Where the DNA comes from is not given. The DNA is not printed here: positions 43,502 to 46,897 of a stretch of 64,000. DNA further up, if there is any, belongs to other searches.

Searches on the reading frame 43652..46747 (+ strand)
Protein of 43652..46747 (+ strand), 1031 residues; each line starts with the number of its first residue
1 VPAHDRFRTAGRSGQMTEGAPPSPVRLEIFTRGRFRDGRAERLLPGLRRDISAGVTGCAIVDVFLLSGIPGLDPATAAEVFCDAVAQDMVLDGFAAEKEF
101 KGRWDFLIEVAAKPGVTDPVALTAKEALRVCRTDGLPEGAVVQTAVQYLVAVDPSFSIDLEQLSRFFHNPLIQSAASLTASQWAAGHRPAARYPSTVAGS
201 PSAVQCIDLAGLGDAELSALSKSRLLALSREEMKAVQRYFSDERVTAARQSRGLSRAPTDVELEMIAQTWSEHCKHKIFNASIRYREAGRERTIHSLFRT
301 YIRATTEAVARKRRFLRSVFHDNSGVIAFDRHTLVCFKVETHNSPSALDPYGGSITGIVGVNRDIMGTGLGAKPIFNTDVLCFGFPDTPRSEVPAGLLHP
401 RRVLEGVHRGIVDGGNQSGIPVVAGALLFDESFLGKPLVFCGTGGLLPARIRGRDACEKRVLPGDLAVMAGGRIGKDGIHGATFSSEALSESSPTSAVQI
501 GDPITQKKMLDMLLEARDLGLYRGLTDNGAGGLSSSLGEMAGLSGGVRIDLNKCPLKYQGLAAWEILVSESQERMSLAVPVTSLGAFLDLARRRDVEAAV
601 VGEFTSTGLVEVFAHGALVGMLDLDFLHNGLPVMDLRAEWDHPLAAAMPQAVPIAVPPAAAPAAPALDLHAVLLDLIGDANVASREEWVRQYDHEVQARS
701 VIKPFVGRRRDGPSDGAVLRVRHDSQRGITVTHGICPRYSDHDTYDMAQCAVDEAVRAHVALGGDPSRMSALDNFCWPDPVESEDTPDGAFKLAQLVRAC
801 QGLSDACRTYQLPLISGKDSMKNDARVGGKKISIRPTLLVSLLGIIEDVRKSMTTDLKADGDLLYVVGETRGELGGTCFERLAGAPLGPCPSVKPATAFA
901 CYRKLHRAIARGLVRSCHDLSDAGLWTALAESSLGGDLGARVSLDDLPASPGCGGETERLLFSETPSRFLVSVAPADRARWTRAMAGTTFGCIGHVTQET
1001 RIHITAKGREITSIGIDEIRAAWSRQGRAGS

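Call 55: search_protein_families(library=ncbifam, proteins=[window:43652-46747:+], max_evalue=0.00001)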
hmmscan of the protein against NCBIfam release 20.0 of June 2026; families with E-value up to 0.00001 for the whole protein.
window:43652-46747:+ (1031 aa): 7 families
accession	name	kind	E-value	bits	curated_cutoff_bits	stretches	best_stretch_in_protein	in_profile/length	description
NF002290.1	PRK01213.1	equivalog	7e-148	493.9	648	1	253-1025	12-717/723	phosphoribosylformylglycinamidine synthase subunit PurL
TIGR01736.1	FGAM_synth_II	equivalog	2.3e-146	489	525.75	1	252-1024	11-711/718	phosphoribosylformylglycinamidine synthase subunit PurL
NF003672.0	PRK05297.1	equivalog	3.3e-71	240.2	783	1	199-1025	151-984/1290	phosphoribosylformylglycinamidine synthase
TIGR01735.1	FGAM_synt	equivalog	5.6e-64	216.2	1123.05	1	107-1024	71-999/1307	phosphoribosylformylglycinamidine synthase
NF010690.0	PRK14090.1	equivalog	8.4e-64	215.9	1047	2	313-629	41-337/601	phosphoribosylformylglycinamidine synthase subunit PurL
TIGR01857.1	FGAM-synthase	equivalog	1.1e-62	212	1057.05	2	329-869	308-824/1239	phosphoribosylformylglycinamidine synthase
TIGR01739.1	tegu_FGAM_synt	hypoth_equivalog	3.2e-12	45.2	716.1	1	846-1025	703-881/1206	herpesvirus tegument protein/v-FGAM-synthase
